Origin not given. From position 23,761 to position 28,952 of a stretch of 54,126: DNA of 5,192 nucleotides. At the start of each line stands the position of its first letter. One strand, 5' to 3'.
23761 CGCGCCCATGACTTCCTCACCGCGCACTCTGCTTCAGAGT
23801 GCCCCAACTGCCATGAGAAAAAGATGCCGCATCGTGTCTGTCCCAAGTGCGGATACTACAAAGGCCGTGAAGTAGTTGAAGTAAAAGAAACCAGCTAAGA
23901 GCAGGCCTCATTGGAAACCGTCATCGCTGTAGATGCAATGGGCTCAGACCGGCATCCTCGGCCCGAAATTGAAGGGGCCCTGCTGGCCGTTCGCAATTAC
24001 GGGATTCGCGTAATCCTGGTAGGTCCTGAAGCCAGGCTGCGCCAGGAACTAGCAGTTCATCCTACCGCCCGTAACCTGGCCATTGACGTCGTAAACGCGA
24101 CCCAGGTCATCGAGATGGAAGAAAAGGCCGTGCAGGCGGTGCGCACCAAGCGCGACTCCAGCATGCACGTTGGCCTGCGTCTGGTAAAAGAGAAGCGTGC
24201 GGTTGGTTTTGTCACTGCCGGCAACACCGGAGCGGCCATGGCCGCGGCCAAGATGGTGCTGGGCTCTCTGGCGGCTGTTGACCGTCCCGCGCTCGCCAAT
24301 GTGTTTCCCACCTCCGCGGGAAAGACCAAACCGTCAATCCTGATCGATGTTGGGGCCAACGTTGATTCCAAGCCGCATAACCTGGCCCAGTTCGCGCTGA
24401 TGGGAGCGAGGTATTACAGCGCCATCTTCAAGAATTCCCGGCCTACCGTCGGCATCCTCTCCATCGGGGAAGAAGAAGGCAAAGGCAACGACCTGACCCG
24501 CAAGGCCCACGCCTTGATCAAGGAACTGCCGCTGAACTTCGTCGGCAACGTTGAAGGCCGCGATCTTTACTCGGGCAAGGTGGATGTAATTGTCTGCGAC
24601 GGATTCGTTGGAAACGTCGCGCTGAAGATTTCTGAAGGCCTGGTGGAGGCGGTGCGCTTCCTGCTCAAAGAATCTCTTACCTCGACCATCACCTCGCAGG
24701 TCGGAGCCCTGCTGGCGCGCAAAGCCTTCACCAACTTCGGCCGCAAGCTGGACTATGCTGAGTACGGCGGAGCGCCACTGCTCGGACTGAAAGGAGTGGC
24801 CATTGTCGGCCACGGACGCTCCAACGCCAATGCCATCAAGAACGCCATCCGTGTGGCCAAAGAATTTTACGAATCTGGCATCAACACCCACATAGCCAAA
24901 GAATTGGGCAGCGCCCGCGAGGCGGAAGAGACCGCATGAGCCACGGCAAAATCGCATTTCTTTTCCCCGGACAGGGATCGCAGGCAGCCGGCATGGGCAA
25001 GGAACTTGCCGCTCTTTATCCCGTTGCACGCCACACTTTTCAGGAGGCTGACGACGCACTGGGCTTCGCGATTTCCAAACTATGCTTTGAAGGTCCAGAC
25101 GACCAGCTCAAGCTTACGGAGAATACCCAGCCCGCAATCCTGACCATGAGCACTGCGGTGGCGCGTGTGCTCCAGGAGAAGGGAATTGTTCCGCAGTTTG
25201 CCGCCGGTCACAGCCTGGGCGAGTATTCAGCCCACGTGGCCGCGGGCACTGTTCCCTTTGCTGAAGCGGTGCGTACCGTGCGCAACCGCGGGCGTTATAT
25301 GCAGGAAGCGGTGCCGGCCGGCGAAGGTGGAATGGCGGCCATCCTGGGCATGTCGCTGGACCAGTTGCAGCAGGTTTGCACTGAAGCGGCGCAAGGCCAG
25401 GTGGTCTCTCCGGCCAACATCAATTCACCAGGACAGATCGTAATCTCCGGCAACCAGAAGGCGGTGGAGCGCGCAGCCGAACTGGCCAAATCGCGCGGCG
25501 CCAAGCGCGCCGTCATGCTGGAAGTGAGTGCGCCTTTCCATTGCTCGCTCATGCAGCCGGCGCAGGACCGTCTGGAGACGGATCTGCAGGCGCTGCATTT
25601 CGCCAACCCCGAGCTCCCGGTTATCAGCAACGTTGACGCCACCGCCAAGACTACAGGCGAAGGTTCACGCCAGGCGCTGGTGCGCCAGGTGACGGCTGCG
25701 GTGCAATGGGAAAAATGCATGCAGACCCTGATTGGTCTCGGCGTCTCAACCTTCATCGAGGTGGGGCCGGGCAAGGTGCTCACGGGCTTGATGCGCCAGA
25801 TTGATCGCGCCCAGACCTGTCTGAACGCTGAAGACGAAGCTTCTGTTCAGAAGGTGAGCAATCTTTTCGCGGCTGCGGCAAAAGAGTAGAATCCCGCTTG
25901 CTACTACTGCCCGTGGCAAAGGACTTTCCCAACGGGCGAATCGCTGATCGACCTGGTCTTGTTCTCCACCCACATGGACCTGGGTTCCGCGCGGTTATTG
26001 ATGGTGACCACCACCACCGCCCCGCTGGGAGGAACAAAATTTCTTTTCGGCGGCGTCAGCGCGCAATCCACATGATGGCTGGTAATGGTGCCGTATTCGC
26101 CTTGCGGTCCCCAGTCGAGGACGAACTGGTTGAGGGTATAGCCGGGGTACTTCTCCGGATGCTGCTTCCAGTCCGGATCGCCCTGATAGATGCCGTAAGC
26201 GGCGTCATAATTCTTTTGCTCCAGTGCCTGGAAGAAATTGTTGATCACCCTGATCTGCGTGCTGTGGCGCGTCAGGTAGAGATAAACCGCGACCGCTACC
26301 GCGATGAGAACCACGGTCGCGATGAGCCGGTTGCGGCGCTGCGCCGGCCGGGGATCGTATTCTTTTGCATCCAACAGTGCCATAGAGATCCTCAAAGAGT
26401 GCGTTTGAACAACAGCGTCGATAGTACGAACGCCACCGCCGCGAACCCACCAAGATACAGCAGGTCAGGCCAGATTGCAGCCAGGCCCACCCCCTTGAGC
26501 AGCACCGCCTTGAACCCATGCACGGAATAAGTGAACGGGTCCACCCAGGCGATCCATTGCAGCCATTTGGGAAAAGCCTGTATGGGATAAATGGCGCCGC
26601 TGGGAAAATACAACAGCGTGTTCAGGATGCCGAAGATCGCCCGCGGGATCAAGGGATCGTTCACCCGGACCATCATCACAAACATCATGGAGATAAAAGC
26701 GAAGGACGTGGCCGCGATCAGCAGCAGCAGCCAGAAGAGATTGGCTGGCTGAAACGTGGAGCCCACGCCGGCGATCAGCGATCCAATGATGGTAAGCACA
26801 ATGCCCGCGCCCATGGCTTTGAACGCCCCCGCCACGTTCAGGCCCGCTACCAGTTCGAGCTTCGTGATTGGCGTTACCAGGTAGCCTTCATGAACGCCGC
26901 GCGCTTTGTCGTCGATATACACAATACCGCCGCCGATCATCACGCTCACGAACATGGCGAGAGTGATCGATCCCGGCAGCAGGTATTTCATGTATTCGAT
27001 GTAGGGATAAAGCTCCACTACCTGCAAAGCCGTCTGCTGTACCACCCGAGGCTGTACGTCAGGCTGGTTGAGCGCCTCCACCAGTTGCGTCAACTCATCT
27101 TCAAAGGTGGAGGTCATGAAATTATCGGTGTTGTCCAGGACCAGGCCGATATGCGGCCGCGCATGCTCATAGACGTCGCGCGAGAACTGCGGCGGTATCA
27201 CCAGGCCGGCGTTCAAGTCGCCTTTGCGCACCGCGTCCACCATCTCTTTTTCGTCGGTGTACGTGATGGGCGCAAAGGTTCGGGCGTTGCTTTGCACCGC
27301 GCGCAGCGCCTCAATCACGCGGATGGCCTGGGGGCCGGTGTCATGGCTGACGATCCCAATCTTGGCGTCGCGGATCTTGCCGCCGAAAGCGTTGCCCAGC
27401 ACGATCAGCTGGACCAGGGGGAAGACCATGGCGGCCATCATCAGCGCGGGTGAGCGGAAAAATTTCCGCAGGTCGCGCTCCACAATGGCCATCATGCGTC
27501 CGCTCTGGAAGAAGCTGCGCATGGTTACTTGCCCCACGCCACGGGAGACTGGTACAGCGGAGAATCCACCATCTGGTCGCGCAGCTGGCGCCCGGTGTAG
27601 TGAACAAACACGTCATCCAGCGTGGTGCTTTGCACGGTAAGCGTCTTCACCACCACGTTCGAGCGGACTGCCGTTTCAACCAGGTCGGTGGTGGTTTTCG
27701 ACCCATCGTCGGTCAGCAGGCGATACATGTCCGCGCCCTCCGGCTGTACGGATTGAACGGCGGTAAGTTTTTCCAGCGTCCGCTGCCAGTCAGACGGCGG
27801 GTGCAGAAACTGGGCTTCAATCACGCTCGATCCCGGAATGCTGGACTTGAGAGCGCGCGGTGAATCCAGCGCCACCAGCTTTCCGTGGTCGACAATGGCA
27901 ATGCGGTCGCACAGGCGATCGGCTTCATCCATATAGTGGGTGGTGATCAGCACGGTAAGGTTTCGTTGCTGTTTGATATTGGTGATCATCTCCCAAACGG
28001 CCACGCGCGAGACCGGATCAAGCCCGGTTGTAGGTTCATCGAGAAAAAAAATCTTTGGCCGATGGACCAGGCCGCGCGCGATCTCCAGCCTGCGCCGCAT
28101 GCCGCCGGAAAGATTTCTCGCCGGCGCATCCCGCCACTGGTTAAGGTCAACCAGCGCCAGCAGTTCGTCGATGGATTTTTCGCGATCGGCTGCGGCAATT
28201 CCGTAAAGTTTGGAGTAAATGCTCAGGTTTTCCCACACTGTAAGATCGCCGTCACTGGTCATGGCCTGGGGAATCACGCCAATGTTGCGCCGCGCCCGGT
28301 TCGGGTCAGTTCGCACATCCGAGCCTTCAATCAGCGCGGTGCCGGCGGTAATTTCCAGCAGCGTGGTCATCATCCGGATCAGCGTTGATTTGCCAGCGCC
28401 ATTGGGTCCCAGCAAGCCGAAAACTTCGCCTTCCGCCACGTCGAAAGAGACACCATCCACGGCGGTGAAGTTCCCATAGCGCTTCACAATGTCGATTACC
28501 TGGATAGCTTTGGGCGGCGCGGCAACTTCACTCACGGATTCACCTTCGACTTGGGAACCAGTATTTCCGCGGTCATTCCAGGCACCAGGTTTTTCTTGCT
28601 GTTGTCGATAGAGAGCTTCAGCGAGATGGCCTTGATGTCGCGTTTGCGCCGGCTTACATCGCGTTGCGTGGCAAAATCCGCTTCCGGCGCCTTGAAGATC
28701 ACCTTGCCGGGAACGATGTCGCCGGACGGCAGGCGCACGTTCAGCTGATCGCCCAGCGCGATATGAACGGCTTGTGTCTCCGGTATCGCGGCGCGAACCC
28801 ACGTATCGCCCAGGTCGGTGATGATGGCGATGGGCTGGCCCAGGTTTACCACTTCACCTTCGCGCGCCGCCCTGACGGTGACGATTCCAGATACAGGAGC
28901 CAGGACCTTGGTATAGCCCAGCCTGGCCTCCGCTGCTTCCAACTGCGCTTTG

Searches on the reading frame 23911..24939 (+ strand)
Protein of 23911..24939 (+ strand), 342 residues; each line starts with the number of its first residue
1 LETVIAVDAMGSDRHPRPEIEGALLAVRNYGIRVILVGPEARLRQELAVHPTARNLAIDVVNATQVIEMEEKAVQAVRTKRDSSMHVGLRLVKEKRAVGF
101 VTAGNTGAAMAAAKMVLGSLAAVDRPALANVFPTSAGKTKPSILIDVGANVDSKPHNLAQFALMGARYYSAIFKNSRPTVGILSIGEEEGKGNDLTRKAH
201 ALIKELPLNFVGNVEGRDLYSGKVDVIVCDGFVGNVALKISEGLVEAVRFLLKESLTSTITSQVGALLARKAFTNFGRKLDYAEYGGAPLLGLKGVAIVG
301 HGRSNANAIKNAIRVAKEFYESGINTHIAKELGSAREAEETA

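Call 66: search_protein_families(library=pfam, proteins=[window:23911-24939:+], max_evalue=0.00001)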
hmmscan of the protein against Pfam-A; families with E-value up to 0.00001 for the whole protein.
window:23911-24939:+ (342 aa): 1 family
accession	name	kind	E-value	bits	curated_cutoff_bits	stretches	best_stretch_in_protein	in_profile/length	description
PF02504.20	FA_synthesis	-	8.4e-109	364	29.1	1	4-325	2-322/324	Fatty acid synthesis protein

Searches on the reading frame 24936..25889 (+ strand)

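Call 66: search_protein_families(library=pfam, proteins=[window:24936-25889:+], max_evalue=0.00001)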
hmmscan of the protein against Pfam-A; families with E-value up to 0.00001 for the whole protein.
window:24936-25889:+ (317 aa): 1 family
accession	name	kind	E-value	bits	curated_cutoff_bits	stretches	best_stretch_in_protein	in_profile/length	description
PF00698.26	Acyl_transf_1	-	4.1e-45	155.1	32.7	1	8-288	2-277/319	Acyl transferase domain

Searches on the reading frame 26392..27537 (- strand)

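Call 66: search_protein_families(library=pfam, proteins=[window:26392-27537:-], max_evalue=0.00001)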
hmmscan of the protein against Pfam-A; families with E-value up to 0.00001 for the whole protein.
window:26392-27537:- (381 aa): 2 families
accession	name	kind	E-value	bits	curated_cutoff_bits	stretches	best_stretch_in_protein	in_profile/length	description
PF12698.13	ABC2_membrane_3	-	2.8e-40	138.9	31.6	1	36-374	7-346/347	ABC-2 family transporter protein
PF01061.29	ABC2_membrane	-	5.8e-21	75.4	26.9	1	188-346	52-210/211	ABC-2 type transporter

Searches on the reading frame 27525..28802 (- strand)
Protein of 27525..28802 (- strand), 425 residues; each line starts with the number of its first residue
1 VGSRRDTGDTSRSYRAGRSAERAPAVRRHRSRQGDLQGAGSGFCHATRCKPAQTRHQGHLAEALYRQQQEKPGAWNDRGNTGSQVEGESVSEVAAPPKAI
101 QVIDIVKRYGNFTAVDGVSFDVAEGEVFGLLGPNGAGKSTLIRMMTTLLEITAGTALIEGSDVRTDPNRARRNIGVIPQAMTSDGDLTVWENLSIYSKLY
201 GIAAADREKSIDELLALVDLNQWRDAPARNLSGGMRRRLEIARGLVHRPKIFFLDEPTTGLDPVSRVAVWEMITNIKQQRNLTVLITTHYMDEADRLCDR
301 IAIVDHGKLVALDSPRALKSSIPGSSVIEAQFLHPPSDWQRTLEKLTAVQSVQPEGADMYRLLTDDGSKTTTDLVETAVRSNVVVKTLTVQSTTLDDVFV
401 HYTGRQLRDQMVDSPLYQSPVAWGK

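Call 66: search_protein_families(library=pfam, proteins=[window:27525-28802:-], max_evalue=0.00001)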
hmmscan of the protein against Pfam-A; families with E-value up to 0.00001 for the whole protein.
window:27525-28802:- (425 aa): 2 families
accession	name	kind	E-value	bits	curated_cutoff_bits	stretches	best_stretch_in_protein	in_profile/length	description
PF00005.33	ABC_tran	-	6.5e-35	121.1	25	1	116-259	2-137/137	ABC transporter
PF13304.12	AAA_21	-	8.4e-11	42.9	27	0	226-289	233-298/304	AAA domain, putative AbiEii toxin, Type IV TA system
